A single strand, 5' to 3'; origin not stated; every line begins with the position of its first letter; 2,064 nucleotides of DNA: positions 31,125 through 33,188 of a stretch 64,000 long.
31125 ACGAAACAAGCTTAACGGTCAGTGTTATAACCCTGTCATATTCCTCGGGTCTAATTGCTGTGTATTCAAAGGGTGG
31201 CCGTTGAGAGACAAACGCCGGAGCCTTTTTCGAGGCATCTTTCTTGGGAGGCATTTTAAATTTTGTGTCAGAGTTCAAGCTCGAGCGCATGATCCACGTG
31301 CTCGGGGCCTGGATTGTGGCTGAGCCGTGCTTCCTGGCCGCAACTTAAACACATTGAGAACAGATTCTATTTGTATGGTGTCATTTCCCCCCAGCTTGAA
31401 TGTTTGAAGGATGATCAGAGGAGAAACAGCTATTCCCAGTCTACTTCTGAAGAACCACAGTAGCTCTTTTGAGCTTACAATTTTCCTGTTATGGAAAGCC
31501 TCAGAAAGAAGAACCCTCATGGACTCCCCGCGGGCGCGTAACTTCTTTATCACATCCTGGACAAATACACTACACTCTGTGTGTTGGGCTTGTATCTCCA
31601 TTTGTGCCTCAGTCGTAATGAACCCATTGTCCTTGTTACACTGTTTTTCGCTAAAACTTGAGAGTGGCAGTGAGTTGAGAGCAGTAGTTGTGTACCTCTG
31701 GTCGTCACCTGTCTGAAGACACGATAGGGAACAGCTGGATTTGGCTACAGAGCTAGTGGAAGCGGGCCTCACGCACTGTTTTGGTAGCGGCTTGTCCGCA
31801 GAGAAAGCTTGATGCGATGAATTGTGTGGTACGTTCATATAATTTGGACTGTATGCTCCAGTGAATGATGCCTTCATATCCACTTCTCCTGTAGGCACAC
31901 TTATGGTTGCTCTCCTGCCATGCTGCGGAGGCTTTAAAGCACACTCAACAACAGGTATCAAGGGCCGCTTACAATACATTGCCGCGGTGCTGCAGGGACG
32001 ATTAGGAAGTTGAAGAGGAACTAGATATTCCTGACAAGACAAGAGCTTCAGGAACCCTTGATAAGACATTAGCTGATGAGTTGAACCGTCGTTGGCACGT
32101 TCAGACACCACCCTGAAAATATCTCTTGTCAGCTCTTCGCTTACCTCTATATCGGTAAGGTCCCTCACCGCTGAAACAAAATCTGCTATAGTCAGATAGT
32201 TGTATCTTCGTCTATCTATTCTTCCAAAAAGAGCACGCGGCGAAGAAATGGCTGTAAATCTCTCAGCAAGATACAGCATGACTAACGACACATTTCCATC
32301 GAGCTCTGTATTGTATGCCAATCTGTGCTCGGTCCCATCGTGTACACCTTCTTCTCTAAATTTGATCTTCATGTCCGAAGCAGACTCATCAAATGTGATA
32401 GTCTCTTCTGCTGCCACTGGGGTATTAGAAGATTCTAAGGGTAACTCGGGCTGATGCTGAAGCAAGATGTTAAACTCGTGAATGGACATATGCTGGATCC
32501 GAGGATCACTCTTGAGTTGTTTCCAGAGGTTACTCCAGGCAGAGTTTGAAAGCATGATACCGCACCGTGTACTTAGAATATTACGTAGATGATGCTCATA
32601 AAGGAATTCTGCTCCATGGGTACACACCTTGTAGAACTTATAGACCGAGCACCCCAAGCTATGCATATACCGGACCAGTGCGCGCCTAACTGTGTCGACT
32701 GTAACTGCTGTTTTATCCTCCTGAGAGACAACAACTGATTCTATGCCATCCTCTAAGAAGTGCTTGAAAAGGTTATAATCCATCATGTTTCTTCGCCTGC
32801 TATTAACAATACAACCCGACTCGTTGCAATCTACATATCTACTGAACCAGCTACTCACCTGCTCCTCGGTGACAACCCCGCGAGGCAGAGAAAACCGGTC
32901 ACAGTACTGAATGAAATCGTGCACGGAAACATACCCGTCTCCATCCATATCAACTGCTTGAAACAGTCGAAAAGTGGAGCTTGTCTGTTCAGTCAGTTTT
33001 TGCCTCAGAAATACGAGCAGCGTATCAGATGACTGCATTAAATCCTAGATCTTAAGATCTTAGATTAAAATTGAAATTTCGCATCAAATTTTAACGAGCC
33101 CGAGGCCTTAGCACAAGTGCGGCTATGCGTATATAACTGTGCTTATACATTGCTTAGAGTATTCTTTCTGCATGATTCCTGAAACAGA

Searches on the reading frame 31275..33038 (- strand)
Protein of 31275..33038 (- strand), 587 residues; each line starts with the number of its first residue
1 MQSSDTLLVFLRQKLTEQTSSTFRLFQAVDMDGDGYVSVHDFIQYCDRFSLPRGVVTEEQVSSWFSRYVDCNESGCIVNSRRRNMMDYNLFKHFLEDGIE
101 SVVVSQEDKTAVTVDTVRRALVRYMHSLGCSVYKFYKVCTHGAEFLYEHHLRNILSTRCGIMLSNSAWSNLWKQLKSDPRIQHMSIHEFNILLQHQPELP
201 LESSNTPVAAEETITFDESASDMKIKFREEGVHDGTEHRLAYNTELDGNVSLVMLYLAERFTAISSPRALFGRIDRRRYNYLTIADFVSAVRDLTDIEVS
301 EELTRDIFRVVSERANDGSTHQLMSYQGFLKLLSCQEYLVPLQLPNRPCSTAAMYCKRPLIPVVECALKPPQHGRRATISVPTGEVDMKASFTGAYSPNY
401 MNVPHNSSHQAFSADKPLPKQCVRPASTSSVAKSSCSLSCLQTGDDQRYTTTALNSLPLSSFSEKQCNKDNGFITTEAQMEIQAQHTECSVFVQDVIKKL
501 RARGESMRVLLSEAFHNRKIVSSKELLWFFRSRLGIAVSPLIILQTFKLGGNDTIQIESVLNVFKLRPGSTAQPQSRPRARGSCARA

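Call 29: search_protein_families(library=pfam, proteins=[window:31275-33038:-], max_evalue=0.001)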
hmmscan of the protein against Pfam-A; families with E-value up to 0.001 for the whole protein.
window:31275-33038:- (587 aa): 5 families
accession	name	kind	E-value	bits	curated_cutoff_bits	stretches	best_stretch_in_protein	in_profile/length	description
PF13499.12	EF-hand_7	-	4.9e-10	40.1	30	1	24-77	6-57/67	EF-hand domain pair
PF13405.12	EF-hand_6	-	1.3e-06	28.1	25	0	24-47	4-27/30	EF-hand domain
PF13833.12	EF-hand_8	-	5.2e-06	26.5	28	1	7-45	10-50/54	EF-hand domain pair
PF00036.39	EF-hand_1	-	0.00014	21.6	25.4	0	24-46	4-26/29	EF hand domain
PF13202.12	EF-hand_5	-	0.00053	19.8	25.9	0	25-43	4-22/25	EF hand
